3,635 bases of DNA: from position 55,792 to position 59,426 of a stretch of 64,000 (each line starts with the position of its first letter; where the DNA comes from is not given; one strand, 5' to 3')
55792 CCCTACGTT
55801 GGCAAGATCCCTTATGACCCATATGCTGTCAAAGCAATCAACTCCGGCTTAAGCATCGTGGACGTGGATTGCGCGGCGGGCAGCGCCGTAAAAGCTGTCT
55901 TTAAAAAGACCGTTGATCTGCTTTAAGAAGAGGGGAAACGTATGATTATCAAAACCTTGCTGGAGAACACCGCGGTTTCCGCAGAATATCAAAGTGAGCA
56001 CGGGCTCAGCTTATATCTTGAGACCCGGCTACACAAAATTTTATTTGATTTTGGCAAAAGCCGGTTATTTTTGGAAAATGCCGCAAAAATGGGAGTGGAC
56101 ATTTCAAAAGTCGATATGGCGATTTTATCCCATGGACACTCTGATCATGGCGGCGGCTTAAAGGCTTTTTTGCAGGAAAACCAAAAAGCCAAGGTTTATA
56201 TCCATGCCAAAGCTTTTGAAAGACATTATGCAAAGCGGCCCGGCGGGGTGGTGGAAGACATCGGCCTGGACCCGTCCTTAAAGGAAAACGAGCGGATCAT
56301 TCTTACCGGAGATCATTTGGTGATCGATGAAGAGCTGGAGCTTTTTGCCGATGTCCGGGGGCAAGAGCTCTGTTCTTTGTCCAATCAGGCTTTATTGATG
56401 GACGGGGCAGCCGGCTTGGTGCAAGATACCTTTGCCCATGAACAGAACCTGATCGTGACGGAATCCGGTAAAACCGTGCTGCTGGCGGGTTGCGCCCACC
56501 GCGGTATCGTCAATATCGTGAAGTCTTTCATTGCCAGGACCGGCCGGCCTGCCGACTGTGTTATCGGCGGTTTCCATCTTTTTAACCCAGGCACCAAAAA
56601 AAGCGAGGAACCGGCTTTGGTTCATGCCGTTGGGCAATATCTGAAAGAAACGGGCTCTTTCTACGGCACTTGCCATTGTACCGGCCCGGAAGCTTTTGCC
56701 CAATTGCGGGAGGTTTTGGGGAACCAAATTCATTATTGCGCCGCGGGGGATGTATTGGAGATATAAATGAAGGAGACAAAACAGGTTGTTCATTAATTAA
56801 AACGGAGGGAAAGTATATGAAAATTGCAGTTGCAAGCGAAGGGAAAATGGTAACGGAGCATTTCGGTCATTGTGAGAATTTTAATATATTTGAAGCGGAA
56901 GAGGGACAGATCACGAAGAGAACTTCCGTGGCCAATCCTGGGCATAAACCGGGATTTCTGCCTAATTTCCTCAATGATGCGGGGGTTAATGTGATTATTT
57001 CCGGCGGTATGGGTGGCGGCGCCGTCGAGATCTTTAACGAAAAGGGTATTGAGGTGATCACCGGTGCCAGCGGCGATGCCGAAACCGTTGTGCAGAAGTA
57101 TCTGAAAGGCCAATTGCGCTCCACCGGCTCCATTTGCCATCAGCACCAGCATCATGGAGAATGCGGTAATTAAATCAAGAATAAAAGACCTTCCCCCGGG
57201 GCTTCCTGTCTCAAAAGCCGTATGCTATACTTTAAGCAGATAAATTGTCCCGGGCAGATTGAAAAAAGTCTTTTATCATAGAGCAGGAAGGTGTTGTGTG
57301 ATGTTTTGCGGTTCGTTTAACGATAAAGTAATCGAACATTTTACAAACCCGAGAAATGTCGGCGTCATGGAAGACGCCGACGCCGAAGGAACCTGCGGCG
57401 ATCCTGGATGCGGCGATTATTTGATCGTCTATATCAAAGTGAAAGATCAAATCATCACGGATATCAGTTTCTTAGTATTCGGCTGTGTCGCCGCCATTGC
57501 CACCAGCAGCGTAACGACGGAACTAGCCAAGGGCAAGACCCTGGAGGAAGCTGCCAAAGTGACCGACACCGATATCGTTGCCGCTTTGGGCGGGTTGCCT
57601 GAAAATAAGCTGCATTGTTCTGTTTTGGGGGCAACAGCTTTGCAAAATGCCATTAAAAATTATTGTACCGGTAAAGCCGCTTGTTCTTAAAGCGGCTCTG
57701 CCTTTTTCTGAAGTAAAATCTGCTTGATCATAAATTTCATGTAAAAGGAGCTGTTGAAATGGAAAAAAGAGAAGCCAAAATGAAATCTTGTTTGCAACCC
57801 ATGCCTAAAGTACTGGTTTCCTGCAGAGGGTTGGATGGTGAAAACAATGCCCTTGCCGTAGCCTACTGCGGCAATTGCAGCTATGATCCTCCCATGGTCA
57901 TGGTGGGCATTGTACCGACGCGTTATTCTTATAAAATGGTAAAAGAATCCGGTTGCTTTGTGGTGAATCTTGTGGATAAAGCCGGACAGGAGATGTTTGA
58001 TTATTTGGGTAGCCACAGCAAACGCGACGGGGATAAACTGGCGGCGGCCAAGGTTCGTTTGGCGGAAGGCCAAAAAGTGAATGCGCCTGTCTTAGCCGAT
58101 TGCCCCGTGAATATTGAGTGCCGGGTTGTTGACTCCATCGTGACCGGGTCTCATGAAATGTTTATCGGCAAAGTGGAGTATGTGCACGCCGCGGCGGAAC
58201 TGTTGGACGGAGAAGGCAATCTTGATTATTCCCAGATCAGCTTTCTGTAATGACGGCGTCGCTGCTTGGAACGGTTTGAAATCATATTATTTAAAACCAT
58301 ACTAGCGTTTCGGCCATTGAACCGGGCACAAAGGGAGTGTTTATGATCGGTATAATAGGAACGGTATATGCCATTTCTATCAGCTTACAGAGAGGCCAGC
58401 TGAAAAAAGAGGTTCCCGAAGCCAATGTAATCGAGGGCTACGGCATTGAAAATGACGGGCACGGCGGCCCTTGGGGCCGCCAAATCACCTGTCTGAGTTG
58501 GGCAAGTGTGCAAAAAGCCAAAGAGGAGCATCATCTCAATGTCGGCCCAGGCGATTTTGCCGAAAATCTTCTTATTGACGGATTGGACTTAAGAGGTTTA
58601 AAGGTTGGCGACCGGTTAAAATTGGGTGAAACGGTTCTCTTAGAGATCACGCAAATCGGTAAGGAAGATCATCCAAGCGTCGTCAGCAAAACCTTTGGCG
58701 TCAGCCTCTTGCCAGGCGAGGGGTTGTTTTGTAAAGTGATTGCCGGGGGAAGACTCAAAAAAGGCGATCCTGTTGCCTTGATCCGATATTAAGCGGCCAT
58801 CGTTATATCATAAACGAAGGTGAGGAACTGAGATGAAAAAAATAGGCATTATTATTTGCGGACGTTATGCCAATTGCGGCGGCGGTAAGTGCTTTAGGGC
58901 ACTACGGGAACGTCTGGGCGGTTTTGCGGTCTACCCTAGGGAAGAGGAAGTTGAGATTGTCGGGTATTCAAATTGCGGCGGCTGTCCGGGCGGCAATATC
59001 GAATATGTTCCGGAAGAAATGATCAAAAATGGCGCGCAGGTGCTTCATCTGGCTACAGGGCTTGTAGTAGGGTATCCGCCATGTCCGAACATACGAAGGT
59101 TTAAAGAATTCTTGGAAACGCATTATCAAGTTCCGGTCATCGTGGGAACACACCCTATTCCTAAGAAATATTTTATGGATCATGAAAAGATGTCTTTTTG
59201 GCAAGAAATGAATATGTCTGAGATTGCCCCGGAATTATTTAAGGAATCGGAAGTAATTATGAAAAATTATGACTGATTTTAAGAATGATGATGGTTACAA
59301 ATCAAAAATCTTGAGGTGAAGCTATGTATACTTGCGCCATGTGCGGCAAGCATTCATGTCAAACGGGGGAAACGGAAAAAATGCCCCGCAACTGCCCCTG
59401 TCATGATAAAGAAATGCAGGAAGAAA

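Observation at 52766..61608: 14-gene co-directional cluster of Fe-S/metallocofactor-handling proteins of unknown pathway, adjacent to a [NiFe] hydrogenase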

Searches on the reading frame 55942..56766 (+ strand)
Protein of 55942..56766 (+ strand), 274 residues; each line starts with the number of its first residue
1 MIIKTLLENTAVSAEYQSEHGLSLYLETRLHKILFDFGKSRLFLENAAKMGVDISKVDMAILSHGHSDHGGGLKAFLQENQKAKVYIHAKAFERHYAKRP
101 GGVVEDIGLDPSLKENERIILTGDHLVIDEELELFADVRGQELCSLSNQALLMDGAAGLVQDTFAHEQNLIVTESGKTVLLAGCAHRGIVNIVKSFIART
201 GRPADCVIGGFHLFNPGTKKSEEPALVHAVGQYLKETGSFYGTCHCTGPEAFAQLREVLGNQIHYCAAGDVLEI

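Call 3: search_protein_families(library=pfam, proteins=[window:55942-56766:+], max_evalue=0.01)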
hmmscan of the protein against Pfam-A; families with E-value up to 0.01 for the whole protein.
window:55942-56766:+ (274 aa): 2 families
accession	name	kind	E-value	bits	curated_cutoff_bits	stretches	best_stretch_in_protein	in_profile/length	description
PF00753.33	Lactamase_B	-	3.2e-09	37.4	22.7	1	30-109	15-96/196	Metallo-beta-lactamase superfamily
PF12706.13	Lactamase_B_2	-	0.00014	22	27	1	32-92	2-67/200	Beta-lactamase superfamily domain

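Call 5: search_protein_families(library=ncbifam, proteins=[window:55942-56766:+], max_evalue=0.001)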
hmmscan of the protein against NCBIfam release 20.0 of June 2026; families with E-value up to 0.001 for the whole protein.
window:55942-56766:+ (274 aa): 11 families
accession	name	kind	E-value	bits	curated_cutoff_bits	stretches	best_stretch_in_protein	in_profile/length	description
NF012229.1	bla_class_B_core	domain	1.4e-06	28.5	100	1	15-123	11-117/139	metallo-beta-lactamase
NF045584.1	cas14_MBL_CASP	equivalog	9.6e-06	24.2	800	1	21-87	14-81/612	type VII CRISPR-associated protein Cas14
NF033185.1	B3_Acin_new2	exception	1e-05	24.9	625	1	16-93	45-125/285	putative subclass B3 metallo-beta-lactamase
NF033105.1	bla_subclass_B3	equivalog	1.4e-05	24.5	240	1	41-91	46-95/257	subclass B3 metallo-beta-lactamase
NF000801.0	PRK00055.1-3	equivalog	0.00017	20.8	252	1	22-80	21-77/307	ribonuclease Z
NF000469.2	CAR_gen_B3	exception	0.0003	19.9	500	1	43-75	99-131/311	CAR family subclass B3 metallo-beta-lactamase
TIGR02651.1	RNase_Z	equivalog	0.0003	19.9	292.95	1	23-80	20-75/302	ribonuclease Z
NF000427.2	blaCAU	exception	0.00081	18.7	500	0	40-88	49-96/262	CAU/MBL1b family subclass B3 metallo-beta-lactamase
NF008887.0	PRK11921.1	equivalog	0.00081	18.3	635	1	42-92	58-107/396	anaerobic nitric oxide reductase flavorubredoxin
NF041257.1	GntH_guanitoxin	equivalog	0.00083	18.3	333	0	31-77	44-88/374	guanitoxin biosynthesis MBL fold metallo-hydrolase GntH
NF033184.1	B3_Acin_new1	exception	0.00096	18.4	580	0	16-85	43-115/283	putative subclass B3 metallo-beta-lactamase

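Call 66: search_solved_structures(query=window:55942-56766:+, max_evalue=0.01)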
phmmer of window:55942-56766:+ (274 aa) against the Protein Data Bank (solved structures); distinct sequences matched with E-value up to 0.01: 3.
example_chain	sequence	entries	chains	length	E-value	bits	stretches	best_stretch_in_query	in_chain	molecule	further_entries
2p4z_A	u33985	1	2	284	1e-36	129.9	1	3-268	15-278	Metal-dependent hydrolases of the beta-lactamase superfamily II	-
3h3e_A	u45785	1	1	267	1.5e-24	89.9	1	14-273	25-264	uncharacterized protein Tm1679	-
7dck_A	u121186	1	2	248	1.9e-17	66.7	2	7-87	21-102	Lactamase_B domain-containing protein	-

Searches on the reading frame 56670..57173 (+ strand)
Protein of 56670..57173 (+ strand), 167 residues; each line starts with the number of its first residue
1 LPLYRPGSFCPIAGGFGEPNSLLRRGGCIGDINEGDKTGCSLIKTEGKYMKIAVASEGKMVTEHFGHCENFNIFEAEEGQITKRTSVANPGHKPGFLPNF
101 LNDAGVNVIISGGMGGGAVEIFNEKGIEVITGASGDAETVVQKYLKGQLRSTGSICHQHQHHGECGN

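Call 3: search_protein_families(library=pfam, proteins=[window:56670-57173:+], max_evalue=0.01)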
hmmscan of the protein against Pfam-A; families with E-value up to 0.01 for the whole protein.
window:56670-57173:+ (167 aa): 1 family
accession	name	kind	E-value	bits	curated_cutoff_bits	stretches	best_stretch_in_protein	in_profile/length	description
PF02579.22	Nitro_FeMo-Co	-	3.2e-23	82.3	26.3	1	58-146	2-94/94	Dinitrogenase iron-molybdenum cofactor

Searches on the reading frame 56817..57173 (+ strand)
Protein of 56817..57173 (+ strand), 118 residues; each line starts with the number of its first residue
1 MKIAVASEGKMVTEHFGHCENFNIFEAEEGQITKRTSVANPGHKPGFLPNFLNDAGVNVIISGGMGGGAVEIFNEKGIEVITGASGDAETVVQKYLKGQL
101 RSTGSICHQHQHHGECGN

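Call 5: search_protein_families(library=ncbifam, proteins=[window:56817-57173:+], max_evalue=0.001)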
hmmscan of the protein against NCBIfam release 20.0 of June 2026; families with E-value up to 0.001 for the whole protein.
window:56817-57173:+ (118 aa): 2 families
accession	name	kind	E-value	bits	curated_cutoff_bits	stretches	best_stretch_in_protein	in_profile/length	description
NF041136.1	MrpORP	equivalog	1.6e-34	119.8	450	1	1-100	265-365/365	iron-sulfur cluster carrier protein MrpORP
TIGR01290.1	nifB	equivalog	0.00037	19.3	343.65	0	2-32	331-362/441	nitrogenase cofactor biosynthesis protein NifB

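Call 27: search_solved_structures(query=window:56817-57173:+, max_evalue=0.01, show_alignments=2)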
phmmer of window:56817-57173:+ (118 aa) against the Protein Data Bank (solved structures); distinct sequences matched with E-value up to 0.01: 5.
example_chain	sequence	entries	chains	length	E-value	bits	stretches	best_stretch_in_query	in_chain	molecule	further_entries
1t3v_A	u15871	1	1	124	7.7e-17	64.9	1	10-114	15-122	conserved hypothetical protein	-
1o13_A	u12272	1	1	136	1.2e-16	64.3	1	10-114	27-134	probable NifB protein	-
2yx6_A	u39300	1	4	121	4e-14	56.1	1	11-101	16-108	Hypothetical protein PH0822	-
1eo1_A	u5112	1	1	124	1.4e-05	28.6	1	1-102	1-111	HYPOTHETICAL PROTEIN MTH1175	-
1rdu_A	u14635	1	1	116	5.9e-05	26.6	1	9-102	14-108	conserved hypothetical protein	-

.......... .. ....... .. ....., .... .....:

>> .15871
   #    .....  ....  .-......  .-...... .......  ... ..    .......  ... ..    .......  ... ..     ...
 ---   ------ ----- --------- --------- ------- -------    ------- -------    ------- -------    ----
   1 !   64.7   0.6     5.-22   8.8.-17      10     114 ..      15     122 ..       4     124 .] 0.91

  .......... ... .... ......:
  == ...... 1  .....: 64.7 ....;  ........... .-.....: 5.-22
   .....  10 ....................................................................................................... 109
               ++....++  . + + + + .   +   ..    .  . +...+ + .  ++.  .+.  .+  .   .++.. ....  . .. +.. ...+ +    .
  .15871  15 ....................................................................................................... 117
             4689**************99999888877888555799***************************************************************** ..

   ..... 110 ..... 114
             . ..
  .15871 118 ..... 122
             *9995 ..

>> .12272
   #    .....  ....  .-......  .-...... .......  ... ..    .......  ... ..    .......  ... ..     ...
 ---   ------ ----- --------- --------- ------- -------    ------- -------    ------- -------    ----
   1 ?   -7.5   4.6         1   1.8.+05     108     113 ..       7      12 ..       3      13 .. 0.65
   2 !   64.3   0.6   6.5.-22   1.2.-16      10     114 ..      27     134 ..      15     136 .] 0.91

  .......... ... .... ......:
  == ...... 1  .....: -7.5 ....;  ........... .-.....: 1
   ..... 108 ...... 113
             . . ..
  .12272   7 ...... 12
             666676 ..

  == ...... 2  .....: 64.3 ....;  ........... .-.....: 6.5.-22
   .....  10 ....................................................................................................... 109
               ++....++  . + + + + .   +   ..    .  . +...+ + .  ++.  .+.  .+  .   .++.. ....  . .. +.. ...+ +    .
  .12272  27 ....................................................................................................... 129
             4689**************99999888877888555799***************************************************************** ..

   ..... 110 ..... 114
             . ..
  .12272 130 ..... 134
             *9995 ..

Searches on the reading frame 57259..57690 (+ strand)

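Call 3: search_protein_families(library=pfam, proteins=[window:57259-57690:+], max_evalue=0.01)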
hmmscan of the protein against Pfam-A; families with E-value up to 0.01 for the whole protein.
window:57259-57690:+ (143 aa): 1 family
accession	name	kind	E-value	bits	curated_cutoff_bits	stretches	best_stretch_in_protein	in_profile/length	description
PF01592.21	NifU_N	-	4e-42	143.8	22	1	20-137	2-122/127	NifU-like N terminal domain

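Call 5: search_protein_families(library=ncbifam, proteins=[window:57259-57690:+], max_evalue=0.001)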
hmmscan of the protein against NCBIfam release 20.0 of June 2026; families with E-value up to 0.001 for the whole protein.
window:57259-57690:+ (143 aa): 4 families
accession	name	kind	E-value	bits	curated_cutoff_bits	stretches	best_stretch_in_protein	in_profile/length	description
TIGR03419.1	NifU_clost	equivalog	4.7e-47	159.4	187.9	1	20-137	1-118/121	Fe-S cluster assembly scaffold protein NifU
TIGR02000.1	NifU_proper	equivalog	1.7e-38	132.7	273.3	1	20-136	4-122/290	Fe-S cluster assembly protein NifU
TIGR01999.1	iscU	equivalog_domain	1.6e-33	115.4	192.4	1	20-137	1-121/124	Fe-S cluster assembly scaffold IscU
TIGR01994.1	SUF_scaf_2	equivalog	3.1e-16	59.6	92.5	1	22-103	7-88/137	Fe-S cluster assembly sulfur transfer protein SufU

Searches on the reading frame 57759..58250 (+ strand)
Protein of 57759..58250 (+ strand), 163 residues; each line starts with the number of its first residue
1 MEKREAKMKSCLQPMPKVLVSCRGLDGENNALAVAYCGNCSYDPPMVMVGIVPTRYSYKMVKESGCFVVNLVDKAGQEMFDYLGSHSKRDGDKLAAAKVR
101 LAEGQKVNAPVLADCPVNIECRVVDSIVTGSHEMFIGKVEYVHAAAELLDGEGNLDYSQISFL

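Call 3: search_protein_families(library=pfam, proteins=[window:57759-58250:+], max_evalue=0.01)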
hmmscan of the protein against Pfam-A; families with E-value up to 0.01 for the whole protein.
window:57759-58250:+ (163 aa): 1 family
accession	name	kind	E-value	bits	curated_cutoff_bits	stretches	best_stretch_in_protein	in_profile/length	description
PF01613.24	Flavin_Reduct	-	3.2e-31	108.9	27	1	14-147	5-136/153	Flavin reductase like domain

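Call 5: search_protein_families(library=ncbifam, proteins=[window:57759-58250:+], max_evalue=0.001)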
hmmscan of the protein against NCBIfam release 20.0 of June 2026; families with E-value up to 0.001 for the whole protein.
window:57759-58250:+ (163 aa): 6 families
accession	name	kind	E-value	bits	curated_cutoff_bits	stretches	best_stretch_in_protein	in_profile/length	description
TIGR03615.1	RutF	equivalog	1.4e-12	47.9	254.75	1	19-146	19-141/156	NADH-dependent FMN reductase RutF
NF045919.1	HphnlacHdxRed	equivalog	2.4e-10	40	340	1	22-142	26-140/309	p-hydroxyphenylacetate 3-hydroxylase reductase component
NF045733.1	StyMonoxStyB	equivalog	8.8e-10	38.7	200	1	19-143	17-132/150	styrene monooxygenase NADH-dependent flavin reductase subunit StyB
NF045630.1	monooxsub_HsaB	equivalog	7.4e-09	35.7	230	1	37-143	41-141/186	3-hydroxy-9,10-secoandrosta-1,3,5(10)-triene-9,17-dione monooxygenase reductase subunit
NF042921.1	HpaC_Thermus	equivalog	3.2e-07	30.5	200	1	25-145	23-133/150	4-hydroxyphenylacetate 3-monooxygenase reductase subunit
TIGR02296.1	HpaC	equivalog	7.2e-05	22.9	205.95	1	23-146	18-138/154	4-hydroxyphenylacetate 3-monooxygenase, reductase component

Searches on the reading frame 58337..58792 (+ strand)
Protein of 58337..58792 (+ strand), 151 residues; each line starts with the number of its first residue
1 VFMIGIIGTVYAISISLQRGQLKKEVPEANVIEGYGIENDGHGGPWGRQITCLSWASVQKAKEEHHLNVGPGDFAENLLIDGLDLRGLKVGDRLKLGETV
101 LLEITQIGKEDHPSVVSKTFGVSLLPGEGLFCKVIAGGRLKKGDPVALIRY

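Call 3: search_protein_families(library=pfam, proteins=[window:58337-58792:+], max_evalue=0.01)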
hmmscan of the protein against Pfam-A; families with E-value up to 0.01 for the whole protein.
window:58337-58792:+ (151 aa): 1 family
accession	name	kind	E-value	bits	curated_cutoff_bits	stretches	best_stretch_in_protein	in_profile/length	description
PF03473.23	MOSC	-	1.7e-09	38.2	22.7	1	42-106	5-68/120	MOSC domain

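Call 5: search_protein_families(library=ncbifam, proteins=[window:58337-58792:+], max_evalue=0.001)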
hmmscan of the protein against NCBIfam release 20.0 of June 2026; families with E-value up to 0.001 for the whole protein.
window:58337-58792:+ (151 aa): 1 family
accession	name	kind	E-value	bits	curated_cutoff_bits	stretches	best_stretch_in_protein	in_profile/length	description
NF011069.0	PRK14499.1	equivalog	1.7e-38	132.5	457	1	9-149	164-306/308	cyclic pyranopterin monophosphate synthase MoaC/MOSC-domain-containing protein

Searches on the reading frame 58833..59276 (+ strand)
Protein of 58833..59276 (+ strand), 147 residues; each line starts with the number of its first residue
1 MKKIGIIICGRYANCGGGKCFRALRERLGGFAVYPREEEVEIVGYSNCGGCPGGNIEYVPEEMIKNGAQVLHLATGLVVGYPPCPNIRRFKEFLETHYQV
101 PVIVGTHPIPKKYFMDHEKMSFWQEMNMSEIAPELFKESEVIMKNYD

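Call 4: search_protein_families(library=pfam, proteins=[window:58833-59276:+], max_evalue=0.01)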
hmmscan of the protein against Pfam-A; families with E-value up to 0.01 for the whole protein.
window:58833-59276:+ (147 aa): 1 family
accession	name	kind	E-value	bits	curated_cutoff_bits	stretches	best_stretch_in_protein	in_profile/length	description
PF08821.16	CGGC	-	2.2e-25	89.3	27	1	3-107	1-106/106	CGGC domain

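Call 6: search_protein_families(library=ncbifam, proteins=[window:58833-59276:+], max_evalue=0.001)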
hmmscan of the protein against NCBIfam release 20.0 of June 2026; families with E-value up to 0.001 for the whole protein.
window:58833-59276:+ (147 aa): 0 families
